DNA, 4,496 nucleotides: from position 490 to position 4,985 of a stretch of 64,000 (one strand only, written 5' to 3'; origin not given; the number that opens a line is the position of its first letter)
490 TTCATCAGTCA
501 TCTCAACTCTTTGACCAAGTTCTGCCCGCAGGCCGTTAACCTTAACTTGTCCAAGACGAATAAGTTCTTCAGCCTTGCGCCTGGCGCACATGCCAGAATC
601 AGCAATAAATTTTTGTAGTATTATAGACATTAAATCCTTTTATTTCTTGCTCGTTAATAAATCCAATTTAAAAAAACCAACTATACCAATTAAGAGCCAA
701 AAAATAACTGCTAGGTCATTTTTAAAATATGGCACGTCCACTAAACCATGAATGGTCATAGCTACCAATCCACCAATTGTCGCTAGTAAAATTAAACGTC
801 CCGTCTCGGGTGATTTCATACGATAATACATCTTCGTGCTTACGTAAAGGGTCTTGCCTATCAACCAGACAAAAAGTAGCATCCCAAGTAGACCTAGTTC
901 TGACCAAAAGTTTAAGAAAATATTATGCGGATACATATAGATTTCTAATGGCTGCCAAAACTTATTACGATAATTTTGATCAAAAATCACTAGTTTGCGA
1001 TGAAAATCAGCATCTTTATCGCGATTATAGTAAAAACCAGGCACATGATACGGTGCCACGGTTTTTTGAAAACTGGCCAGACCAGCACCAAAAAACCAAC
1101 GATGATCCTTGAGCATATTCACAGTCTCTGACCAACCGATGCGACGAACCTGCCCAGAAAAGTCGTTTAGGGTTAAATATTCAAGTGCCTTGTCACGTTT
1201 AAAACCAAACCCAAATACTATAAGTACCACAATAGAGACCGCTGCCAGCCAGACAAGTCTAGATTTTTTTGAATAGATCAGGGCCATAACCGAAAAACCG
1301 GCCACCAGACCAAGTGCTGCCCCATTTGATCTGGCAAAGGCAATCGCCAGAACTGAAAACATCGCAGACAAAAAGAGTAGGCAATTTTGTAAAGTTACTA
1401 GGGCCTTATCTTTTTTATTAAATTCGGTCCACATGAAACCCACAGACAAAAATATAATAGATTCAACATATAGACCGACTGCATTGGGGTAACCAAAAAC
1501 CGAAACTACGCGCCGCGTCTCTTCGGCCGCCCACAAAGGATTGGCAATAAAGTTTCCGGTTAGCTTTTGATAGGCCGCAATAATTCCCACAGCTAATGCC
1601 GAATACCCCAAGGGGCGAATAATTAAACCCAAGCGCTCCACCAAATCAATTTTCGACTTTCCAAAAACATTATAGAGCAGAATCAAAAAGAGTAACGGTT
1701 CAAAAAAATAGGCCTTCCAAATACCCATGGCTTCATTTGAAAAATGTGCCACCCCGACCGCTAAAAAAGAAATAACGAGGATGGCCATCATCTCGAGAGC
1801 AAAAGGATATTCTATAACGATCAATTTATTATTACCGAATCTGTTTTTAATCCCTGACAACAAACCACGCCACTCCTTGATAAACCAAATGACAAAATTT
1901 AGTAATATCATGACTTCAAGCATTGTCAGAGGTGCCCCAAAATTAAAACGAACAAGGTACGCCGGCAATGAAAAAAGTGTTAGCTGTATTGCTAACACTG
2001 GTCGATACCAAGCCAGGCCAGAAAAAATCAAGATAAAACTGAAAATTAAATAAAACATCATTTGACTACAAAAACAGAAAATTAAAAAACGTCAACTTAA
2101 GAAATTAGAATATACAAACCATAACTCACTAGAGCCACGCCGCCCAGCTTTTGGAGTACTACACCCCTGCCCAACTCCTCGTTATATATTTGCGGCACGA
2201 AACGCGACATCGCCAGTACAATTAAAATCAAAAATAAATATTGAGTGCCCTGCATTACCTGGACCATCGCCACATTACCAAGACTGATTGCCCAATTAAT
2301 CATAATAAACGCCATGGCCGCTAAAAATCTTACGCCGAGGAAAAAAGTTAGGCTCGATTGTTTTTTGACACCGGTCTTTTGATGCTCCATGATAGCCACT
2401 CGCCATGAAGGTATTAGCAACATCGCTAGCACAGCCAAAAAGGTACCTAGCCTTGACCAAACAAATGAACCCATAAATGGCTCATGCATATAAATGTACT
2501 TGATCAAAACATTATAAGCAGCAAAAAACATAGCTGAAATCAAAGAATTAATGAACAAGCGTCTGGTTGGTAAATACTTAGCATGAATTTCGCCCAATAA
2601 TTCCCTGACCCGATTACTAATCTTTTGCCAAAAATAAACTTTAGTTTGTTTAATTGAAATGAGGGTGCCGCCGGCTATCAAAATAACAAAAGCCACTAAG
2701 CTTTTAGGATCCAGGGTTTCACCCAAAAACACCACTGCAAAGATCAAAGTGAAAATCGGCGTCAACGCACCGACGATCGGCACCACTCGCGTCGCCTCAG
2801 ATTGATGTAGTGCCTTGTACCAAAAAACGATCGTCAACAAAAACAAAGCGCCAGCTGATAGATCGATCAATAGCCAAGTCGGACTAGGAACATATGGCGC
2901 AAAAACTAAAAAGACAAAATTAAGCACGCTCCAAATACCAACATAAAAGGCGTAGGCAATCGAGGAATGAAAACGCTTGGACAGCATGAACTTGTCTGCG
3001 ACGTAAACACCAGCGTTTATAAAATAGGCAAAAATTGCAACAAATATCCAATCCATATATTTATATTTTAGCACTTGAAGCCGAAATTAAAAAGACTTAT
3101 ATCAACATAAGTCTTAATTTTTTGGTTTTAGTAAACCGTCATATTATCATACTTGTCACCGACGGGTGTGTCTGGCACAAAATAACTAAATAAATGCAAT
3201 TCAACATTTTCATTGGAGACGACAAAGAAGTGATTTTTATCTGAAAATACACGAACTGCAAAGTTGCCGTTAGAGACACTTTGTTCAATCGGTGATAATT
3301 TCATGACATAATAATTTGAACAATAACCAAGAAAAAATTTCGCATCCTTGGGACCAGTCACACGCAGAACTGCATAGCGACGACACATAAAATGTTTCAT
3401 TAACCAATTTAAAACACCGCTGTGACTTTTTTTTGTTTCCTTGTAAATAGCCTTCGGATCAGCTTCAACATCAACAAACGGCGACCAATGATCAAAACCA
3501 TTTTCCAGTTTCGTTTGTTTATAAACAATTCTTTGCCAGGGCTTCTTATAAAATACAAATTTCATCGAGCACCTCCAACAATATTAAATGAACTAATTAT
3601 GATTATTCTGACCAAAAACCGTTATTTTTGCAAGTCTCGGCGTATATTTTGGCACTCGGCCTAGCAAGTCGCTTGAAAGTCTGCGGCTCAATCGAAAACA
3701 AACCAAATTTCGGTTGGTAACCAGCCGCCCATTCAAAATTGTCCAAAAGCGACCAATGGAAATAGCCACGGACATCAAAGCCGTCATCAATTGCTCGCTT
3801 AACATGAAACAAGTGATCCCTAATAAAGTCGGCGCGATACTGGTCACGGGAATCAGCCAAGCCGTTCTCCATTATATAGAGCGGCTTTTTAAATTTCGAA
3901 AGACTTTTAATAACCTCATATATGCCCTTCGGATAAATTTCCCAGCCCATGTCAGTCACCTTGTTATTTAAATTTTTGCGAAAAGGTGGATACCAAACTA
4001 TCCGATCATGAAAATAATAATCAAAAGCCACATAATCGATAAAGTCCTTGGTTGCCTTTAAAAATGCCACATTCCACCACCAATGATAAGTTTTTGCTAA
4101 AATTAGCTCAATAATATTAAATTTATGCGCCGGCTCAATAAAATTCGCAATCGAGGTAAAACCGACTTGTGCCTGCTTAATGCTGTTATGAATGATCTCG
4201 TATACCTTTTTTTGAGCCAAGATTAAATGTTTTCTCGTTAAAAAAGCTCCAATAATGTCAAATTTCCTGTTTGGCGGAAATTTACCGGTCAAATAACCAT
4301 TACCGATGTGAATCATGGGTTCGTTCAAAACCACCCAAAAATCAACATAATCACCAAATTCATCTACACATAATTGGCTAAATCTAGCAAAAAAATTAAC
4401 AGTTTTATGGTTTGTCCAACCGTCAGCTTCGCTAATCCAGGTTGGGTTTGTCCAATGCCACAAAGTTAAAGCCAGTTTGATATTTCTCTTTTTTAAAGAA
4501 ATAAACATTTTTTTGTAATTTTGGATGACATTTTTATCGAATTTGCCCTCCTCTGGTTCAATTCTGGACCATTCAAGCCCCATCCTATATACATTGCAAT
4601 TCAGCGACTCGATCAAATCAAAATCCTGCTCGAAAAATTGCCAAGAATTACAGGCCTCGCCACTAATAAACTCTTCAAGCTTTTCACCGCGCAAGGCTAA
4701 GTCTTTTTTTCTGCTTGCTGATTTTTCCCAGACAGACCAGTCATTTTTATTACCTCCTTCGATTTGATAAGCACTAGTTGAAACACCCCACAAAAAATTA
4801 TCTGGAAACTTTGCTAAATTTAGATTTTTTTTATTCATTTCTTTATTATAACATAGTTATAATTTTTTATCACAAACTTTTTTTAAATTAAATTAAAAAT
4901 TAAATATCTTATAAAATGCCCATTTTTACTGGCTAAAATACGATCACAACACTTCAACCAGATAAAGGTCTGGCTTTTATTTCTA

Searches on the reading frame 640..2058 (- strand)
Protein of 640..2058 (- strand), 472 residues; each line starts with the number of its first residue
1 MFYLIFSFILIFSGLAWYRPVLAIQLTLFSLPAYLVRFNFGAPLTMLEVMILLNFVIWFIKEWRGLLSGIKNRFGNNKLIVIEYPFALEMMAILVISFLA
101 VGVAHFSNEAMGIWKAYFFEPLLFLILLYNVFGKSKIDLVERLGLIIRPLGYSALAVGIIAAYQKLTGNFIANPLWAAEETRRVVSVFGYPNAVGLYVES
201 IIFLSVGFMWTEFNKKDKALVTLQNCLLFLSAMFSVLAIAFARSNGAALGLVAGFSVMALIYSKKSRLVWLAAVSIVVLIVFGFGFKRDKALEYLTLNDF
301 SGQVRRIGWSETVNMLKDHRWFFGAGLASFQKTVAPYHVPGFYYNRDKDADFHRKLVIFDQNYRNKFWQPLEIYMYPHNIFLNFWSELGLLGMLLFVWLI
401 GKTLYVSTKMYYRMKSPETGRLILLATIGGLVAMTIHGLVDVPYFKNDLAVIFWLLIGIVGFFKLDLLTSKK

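Call 9: search_protein_families(library=pfam, proteins=[window:640-2058:-], max_evalue=0.001)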
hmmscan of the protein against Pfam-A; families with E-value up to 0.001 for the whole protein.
window:640-2058:- (472 aa): 1 family
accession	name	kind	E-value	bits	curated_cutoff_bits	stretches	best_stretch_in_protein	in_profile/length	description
PF04932.20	Wzy_C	-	7.8e-18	65.1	31.7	1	231-397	2-149/149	O-Antigen ligase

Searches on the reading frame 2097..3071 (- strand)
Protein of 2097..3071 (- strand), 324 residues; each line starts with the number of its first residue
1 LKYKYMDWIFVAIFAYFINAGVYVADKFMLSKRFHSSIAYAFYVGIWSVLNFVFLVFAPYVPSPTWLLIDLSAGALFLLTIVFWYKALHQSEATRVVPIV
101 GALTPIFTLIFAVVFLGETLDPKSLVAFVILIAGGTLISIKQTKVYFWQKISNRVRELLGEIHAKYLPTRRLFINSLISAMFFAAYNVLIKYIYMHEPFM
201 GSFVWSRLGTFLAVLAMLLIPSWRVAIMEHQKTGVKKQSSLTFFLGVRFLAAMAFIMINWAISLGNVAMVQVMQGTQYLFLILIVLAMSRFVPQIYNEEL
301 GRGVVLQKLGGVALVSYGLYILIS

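Call 78: search_protein_families(library=pfam, proteins=[window:2097-3071:-], max_evalue=0.001)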
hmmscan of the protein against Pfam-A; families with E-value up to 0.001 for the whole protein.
window:2097-3071:- (324 aa): 1 family
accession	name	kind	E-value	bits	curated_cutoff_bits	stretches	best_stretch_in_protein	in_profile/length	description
PF00892.27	EamA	-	4.1e-13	50.2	28.2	1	8-139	3-134/135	EamA-like transporter family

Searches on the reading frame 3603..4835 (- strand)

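Call 9: search_protein_families(library=pfam, proteins=[window:3603-4835:-], max_evalue=0.001)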
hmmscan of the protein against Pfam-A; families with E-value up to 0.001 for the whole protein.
window:3603-4835:- (410 aa): 2 families
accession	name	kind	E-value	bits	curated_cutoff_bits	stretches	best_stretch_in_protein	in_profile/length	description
PF00232.24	Glyco_hydro_1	-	2.2e-82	277.3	22.6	2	9-238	4-230/453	Glycosyl hydrolase family 1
PF02449.21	Glyco_hydro_42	-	1.2e-05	25.3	21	1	67-136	11-78/376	Beta-galactosidase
